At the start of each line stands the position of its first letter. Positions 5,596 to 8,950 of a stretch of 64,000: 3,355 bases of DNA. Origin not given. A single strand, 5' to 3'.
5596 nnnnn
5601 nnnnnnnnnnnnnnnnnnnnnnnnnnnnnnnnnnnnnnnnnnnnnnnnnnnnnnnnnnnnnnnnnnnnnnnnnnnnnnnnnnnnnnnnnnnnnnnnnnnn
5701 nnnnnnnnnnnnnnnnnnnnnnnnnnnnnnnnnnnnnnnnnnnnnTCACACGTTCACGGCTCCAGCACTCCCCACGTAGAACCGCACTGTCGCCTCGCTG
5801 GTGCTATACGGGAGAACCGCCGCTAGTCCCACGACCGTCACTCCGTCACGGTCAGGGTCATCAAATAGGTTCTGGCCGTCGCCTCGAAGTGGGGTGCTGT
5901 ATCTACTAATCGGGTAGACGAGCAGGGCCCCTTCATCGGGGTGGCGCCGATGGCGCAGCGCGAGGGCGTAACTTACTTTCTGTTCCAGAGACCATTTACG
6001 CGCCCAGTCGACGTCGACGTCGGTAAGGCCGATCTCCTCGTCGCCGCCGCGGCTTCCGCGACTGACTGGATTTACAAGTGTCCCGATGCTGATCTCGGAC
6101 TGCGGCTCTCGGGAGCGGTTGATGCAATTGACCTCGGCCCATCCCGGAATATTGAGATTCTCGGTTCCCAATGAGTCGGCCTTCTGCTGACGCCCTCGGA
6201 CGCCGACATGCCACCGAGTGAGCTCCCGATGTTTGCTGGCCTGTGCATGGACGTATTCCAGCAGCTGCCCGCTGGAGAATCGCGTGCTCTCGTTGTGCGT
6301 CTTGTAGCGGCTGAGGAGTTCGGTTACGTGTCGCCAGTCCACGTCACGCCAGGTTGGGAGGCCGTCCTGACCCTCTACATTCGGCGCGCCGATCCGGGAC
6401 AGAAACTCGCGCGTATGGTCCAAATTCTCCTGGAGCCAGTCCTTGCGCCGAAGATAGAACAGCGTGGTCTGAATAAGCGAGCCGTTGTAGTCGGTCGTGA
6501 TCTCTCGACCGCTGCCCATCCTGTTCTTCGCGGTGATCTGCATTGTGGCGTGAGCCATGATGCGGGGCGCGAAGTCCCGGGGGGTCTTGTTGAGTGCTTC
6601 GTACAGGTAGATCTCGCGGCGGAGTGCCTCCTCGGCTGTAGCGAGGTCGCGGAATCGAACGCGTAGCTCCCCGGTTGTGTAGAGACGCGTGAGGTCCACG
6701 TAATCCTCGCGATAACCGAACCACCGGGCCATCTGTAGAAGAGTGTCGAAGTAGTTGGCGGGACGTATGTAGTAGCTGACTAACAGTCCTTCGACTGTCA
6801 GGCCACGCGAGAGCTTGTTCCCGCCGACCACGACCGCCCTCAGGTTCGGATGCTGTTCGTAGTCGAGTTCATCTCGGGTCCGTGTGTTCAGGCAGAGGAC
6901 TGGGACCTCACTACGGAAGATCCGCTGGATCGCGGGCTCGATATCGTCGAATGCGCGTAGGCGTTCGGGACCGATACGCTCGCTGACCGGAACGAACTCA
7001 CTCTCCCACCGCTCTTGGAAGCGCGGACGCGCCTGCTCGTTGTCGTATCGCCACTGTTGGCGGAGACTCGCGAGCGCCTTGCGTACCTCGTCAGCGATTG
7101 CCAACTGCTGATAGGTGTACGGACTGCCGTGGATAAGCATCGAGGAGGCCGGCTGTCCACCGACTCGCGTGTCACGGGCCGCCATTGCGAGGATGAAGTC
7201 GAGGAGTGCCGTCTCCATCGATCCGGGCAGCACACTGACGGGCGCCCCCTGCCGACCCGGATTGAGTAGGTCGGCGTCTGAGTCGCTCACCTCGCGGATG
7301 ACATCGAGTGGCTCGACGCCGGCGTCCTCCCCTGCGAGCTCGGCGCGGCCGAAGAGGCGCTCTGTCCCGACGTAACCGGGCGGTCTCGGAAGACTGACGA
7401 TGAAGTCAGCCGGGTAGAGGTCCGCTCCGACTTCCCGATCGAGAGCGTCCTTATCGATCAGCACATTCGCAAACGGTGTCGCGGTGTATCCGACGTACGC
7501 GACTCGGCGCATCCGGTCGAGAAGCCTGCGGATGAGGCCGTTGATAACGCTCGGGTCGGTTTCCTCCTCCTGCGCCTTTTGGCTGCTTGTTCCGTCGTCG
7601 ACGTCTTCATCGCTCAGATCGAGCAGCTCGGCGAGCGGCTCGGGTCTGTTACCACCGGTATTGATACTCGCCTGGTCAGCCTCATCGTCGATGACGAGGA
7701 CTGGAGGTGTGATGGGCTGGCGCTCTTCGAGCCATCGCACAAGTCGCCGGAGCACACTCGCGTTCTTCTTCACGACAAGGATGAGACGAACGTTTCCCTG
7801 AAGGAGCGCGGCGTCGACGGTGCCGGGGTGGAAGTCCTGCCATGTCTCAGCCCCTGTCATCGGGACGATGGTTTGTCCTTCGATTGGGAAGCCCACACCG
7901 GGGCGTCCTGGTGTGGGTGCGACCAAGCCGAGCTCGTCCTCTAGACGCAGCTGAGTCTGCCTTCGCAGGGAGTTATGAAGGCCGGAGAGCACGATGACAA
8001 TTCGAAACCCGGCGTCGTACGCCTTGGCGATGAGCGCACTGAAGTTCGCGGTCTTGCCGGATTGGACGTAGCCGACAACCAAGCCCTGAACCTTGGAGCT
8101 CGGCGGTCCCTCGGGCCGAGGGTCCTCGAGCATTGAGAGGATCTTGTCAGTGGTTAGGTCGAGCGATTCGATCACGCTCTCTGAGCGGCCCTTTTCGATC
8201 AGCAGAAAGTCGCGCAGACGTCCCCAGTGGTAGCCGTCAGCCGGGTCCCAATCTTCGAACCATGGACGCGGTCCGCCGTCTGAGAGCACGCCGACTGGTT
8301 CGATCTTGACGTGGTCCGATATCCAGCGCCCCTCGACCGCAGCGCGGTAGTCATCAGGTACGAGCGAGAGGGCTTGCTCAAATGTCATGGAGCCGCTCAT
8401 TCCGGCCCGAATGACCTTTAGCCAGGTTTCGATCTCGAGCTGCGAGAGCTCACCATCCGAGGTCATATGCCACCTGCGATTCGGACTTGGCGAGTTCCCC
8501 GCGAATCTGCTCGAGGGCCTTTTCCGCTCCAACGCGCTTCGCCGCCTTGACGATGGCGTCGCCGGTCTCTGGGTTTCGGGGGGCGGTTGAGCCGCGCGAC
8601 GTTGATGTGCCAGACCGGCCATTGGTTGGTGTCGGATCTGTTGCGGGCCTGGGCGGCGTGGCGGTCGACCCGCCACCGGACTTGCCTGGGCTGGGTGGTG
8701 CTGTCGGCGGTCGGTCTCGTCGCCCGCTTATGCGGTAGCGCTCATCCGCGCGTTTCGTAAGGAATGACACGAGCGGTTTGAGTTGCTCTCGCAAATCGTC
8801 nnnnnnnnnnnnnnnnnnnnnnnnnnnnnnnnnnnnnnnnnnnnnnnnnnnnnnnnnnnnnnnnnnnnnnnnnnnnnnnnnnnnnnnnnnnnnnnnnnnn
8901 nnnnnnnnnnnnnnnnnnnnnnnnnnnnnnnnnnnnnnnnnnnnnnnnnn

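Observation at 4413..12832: Methylation-linked MORC-like GHKL ATPase / Z1 P-loop / PD-(D/E)XK module next to dcm and vsr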

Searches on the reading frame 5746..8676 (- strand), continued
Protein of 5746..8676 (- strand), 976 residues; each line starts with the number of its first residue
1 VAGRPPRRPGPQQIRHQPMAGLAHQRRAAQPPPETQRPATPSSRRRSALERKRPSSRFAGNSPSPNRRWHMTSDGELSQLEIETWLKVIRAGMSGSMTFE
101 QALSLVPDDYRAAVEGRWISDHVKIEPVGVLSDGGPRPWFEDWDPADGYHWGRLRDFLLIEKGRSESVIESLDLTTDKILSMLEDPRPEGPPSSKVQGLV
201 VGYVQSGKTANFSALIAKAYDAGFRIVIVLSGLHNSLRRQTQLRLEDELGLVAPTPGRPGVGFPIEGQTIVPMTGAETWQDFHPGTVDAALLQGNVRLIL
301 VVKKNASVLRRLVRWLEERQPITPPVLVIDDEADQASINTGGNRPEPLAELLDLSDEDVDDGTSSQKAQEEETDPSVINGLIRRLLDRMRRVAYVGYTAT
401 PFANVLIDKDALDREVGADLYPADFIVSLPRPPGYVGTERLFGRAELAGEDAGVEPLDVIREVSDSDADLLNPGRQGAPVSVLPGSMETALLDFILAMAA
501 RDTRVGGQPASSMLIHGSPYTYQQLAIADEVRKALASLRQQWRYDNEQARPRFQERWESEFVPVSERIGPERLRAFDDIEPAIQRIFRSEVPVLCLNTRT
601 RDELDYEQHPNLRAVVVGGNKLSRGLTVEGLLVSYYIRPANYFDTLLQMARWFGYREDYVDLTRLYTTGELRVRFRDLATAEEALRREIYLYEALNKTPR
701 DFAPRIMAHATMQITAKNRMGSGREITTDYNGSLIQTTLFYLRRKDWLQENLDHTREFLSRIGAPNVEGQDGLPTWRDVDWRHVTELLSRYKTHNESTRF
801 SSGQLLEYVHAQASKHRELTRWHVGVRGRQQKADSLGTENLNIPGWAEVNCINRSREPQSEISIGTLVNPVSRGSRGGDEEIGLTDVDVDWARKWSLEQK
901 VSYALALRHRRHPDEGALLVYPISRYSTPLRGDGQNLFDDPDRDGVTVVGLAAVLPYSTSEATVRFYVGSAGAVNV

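Call 70: predict_structure(alignment_id=A1)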
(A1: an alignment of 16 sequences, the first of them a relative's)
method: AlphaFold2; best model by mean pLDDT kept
length: 906 residues; sequences in the alignment: 16
mean_pLDDT: 71.9   pTM: 0.56
mean pLDDT of the five models: 71.9, 69.6, 65.6, 65.7, 64.0
residues with pLDDT >= 90: 146; 70-90: 414; 50-70: 187; < 50: 159
segments of 3 or more residues with pLDDT < 50: 1-6, 52-64, 127-137, 263-281, 329-357, 376-382, 550-559, 570-584, 586-588, 626-637, 641-657, 893-906
pLDDT, mean of each block of 10 residues (from residue 1): 45 77 74 87 73 31 55 77 85 66 76 78 56 51 87 89 69 83 75 82 81 66 80 83 79 81 43 37 60 61 67 77 66 36 35 45 57 55 63 84 76 91 92 79 81 89 94 90 92 75 85 90 79 63 76 44 74 46 48 76 70 60 48 47 44 44 83 90 95 80 89 93 72 81 86 90 84 87 79 74 69 87 76 78 92 87 77 90 85 42 29
secondary structure, 60 per line:
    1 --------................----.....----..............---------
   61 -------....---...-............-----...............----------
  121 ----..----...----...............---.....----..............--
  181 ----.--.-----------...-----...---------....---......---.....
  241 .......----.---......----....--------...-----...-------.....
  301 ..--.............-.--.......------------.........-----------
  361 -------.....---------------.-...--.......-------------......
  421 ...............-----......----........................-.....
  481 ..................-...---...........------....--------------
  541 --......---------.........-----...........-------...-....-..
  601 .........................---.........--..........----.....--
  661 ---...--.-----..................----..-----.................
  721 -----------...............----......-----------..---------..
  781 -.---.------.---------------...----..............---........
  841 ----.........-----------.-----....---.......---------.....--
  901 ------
elements in order (helices of 4 or more, strands of 3 or more residues): H9-24 H29-33 H38-51 H68-71 H79-90 H96-110 E131-133 H138-152 E156-160 H165-178 E200-202 H220-223 E227-232 H236-247 E256-261 H266-269 H296-302 H305-317 E322-328 H341-349 H368-371 E390-392 H395-401 H415-435 E441-446 H451-474 H476-498 H506-516 E523-526 E543-548 E561-566 H572-582 E594-597 H599-625 H629-637 H640-649 E654-658 E664-666 H675-692 E704-710 H711-720 H732-746 E751-756 H816-829 H833-840 E845-853 H871-874 E878-884 E894-898

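Call 73: fold_search(model_id=the predicted structure, library=pdb)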
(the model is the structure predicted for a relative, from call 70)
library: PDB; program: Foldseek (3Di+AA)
matches with E <= 10: 396; with E <= 0.001: 40
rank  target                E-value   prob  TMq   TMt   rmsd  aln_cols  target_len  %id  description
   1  8arp_F                3.9e-06  1.00  0.21  0.36  13.7       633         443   10  Crystal structure of DEAD-box protein Dbp2 in complex with ADP (released 2023-03-22)
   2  9f2l_A                1.1e-05  1.00  0.25  0.32  18.4       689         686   11  Cryo-EM structure of the I923V MDA5-dsRNA filament with ADP-AlF4 bound and 73-degree helical twist (released 2025-02-26)
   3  3i5x_A                1.7e-05  1.00  0.26  0.40  15.0       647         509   10  Structure of Mss116p bound to ssRNA and AMP-PNP (released 2009-09-08)
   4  6ac6_B                1.8e-05  1.00  0.25  0.21  16.7       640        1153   12  Ab initio crystal structure of Selenomethionine labelled Mycobacterium smegmatis Mfd (released 2019-08-28)
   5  5m59_G                2.5e-05  1.00  0.27  0.16  14.3       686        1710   14  Crystal structure of Chaetomium thermophilum Brr2 helicase core in complex with Prp8 Jab1 domain (released 2016-12-21)
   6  7bkp_A                3.1e-05  1.00  0.25  0.32  17.2       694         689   11  CryoEM structure of disease related M854K MDA5-dsRNA filament in complex with ATP (released 2021-11-17)
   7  5jc3_A                3.2e-05  1.00  0.24  0.31  18.3       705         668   10  Crystal structure of chicken MDA5 with 5'p 10-mer dsRNA and ADP-Mg2+ at 2.6 A resolution (monoclinic form, twinned). (released 2016-06-01)
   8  2fsg_A                3.2e-05  1.00  0.21  0.26  21.3       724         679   11  Complex SecA:ATP from Escherichia coli (released 2007-01-16)
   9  6x2f_A                3.4e-05  1.00  0.25  0.20  21.0       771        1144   10  Mfd-bound E.coli RNA polymerase elongation complex - L2 state (released 2021-02-03)
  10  7bst_B                4.0e-05  1.00  0.23  0.22  13.1       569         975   11  EcoR124I-Ocr in the Intermediate State (released 2020-05-27)
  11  8i9x_CE               4.0e-05  1.00  0.18  0.30  12.0       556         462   12  Cryo-EM structure of a Chaetomium thermophilum pre-60S ribosomal subunit - Ytm1-1 (released 2023-05-17)
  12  7to0_A                4.2e-05  1.00  0.25  0.32  18.2       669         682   10  Cryo-EM structure of RIG-I in complex with OHdsRNA (released 2022-11-02)
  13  3jcr_C                4.4e-05  1.00  0.26  0.15  21.4       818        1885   12  3D structure determination of the human*U4/U6.U5* tri-snRNP complex (released 2016-03-09)
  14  3sqw_A                4.7e-05  1.00  0.24  0.37  15.4       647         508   10  Structure of Mss116p (NTE deletion) bound to ssRNA and AMP-PNP (released 2011-10-12)
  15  6ac6_A                5.8e-05  1.00  0.25  0.21  18.5       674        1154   11  Ab initio crystal structure of Selenomethionine labelled Mycobacterium smegmatis Mfd (released 2019-08-28)
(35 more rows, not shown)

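Call 86: search_dna_similar(query=window:5746-8466:-, collection=plasmids, mode=protein, max_rows=12, max_evalue=1e-20)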
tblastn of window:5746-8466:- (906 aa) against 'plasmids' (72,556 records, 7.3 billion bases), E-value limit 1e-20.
Records with a match: 32; places in all: 32; records where one place covers at least 80% of the query: 17.
Best place of each record, by identity: <60% 32.
By first word of the organism name: Rhizobium 5; Agrobacterium 3; Streptomyces 3; Azospirillum 2; Ensifer 2; Priestia 1; Rhodovastum 1; Synechococcus 1; Neorhizobium 1; Shinella 1; and 12 more.
By predicted mobility (MOB-suite, as given by PLSDB): non-mobilizable 22; mobilizable 6; conjugative 4.
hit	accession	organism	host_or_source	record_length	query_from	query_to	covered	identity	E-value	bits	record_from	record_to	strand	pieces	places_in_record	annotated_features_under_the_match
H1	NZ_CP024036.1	Priestia aryabhattai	single cell,enriched culture of compost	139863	11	903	99%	37.6%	7e-165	541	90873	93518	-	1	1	Z1 domain-containing protein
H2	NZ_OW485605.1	Rhodovastum atsumiense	-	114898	69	900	92%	37.4%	3e-114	393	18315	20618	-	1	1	Z1 domain-containing protein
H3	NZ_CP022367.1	Azospirillum sp. TSH58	single cell,paddy soils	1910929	69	894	91%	36.6%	2e-113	390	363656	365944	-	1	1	record has no annotation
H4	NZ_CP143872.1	Synechococcus elongatus IITB6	whole organism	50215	77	886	89%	33.9%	1e-98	347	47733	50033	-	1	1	none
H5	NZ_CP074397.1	Agrobacterium salinitolerans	Cotton,tiaaue sample,root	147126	81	862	86%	34.9%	2e-101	355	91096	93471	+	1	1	Z1 domain-containing protein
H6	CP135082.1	Agrobacterium pusense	Single cell,Heavy rainforest soil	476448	60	815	83%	34.9%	1e-111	385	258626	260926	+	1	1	record has no annotation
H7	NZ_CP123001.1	Neorhizobium petrolearium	single cell,petroleum contaminated soil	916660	60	816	84%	34.6%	5e-111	384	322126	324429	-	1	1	Z1 domain-containing protein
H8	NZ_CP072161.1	Rhizobium sp. B230/85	Himalayan blackberry,cell culture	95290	99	898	88%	32.4%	1e-88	317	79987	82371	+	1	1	Z1 domain-containing protein | hypothetical protein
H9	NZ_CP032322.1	Azospirillum argentinense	soil sample,Agricultural field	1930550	77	900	91%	31.3%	3e-101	355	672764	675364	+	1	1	record has no annotation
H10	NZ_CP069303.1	Shinella sp. PSBB067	monoisolate,Minnesota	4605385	67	897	92%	30.8%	6e-76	280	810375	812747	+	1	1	none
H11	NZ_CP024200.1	Thalassospira marina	-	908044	100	900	88%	31.7%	6e-100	351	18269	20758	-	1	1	Z1 domain-containing protein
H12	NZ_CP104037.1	Rhizobium sp. SRDI969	Pisum sativum,Cell culture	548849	56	786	81%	34.7%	1e-86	311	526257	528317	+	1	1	Z1 domain-containing protein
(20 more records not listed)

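Call 87: search_dna_similar(query=window:5746-8466:-, collection=phages, mode=protein, max_rows=8, max_evalue=1e-10)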
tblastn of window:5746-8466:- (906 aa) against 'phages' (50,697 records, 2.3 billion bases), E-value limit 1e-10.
Records with a match: 6; places in all: 6; records where one place covers at least 80% of the query: 2.
Best place of each record, by identity: <60% 6.
By first word of the organism name: Bacteriophage 6.
By host as written in the record: - 6.
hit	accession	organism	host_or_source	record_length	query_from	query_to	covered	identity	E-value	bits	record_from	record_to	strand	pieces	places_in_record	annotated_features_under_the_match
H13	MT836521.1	Bacteriophage sp.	human fecal samples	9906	80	897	90%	29.9%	4e-99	347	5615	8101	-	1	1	record has no annotation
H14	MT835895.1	Bacteriophage sp.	human fecal samples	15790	67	755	76%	29.0%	1e-57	222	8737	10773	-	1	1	record has no annotation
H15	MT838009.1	Bacteriophage sp.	human fecal samples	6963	63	792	81%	27.4%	3e-70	260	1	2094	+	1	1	record has no annotation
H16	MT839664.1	Bacteriophage sp.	human fecal samples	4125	251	897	71%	29.4%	8e-72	264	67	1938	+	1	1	record has no annotation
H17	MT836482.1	Bacteriophage sp.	human fecal samples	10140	33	650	68%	30.4%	9e-74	271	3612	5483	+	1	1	record has no annotation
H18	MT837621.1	Bacteriophage sp.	human fecal samples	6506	100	616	57%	27.5%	2e-16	91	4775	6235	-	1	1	record has no annotation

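Call 88: get_annotated_region(hit=H1, flank=6000)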
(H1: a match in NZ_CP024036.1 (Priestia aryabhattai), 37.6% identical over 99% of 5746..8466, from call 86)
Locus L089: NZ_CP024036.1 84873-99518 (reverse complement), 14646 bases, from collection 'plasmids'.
description: Priestia aryabhattai strain K13 plasmid unnamed1
organism: Priestia aryabhattai (NCBI taxid 412384)
taxonomy: Bacteria; Bacillota; Bacilli; Bacillales; Bacillaceae; Priestia; Priestia aryabhattai
host: -; source: single cell,enriched culture of compost; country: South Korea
typing (MOB-suite, as given by PLSDB): mobilizable; replicon rep_cluster_385; relaxase MOBP
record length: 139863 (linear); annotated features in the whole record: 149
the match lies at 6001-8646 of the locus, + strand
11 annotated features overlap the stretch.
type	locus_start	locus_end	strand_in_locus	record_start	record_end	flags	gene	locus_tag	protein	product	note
CDS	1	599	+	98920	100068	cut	-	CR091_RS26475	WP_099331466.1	site-specific integrase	GO:0015074 - DNA integration [Evidence IEA]; GO:0006310 - DNA recombination [Evidence IEA]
CDS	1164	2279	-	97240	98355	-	-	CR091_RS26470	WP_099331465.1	GTPase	-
CDS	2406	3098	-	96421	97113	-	-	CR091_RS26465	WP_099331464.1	hypothetical protein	-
CDS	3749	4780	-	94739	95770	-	-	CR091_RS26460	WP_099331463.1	DUF4365 domain-containing protein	-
CDS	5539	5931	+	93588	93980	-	-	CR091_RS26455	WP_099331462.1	hypothetical protein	-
CDS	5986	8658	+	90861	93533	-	-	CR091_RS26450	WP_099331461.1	Z1 domain-containing protein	-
CDS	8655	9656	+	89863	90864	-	-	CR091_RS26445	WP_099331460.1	PD-(D/E)XK motif protein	-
CDS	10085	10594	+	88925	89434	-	-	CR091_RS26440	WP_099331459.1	hypothetical protein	-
CDS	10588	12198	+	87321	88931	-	-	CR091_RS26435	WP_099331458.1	AlwI family type II restriction endonuclease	-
CDS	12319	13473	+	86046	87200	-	-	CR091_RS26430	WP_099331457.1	DNA cytosine methyltransferase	-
CDS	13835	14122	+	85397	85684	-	-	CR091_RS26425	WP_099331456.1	hypothetical protein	-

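Call 92: search_protein_families(library=pfam, proteins=[L034:7440-9443:+, L034:9686-12322:+, L034:12319-13359:+, L034:13356-15320:+, L034:15173-16213:+, L034:16217-18079:+], max_evalue=0.001)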
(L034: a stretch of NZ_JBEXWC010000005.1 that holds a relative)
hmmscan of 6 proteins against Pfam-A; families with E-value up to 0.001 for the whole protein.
L034:7440-9443:+ (667 aa): 1 family
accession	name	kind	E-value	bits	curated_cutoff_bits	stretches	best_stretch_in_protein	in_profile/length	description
PF02810.21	SEC-C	-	0.00012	22.4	20.4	1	652-665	5-18/19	SEC-C motif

L034:9686-12322:+ (878 aa): 1 family
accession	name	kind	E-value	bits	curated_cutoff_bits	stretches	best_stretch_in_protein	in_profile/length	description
PF10593.14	Z1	-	4.7e-64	216.5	25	1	384-603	2-225/228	Z1 domain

L034:12319-13359:+ (346 aa): 1 family
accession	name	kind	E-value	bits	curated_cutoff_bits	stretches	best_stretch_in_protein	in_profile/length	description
PF14390.12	DUF4420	-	2.6e-51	175.1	27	1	9-322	2-306/306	Putative PD-(D/E)XK family member, (DUF4420)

L034:13356-15320:+ (654 aa): 0 families

L034:15173-16213:+ (346 aa): 0 families

L034:16217-18079:+ (620 aa): 2 families
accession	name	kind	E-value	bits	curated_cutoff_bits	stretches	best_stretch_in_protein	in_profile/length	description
PF00145.23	DNA_methylase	-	8.1e-38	131.1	22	2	295-477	1-180/324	C-5 cytosine-specific DNA methylase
PF19866.4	DUF6339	-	3.1e-14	53.5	23.2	1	83-237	2-173/175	Family of unknown function (DUF6339)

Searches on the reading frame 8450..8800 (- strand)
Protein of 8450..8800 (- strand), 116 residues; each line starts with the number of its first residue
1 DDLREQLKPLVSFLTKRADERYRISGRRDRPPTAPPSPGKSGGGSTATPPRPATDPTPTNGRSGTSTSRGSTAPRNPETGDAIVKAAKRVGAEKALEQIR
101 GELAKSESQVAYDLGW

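Call 37: search_protein_families(library=pfam, proteins=[window:8450-8800:-], max_evalue=10)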
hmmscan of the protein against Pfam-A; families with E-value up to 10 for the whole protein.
window:8450-8800:- (116 aa): 2 families
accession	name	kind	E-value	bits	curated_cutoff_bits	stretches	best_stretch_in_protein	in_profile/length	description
PF20960.2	Bag6_BAGS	-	0.056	14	22.9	1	81-113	7-41/53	Bag6, BAG-similar domain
PF24332.1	DUF7500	-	0.077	13.5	27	1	18-114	24-104/187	Family of unknown function (DUF7500)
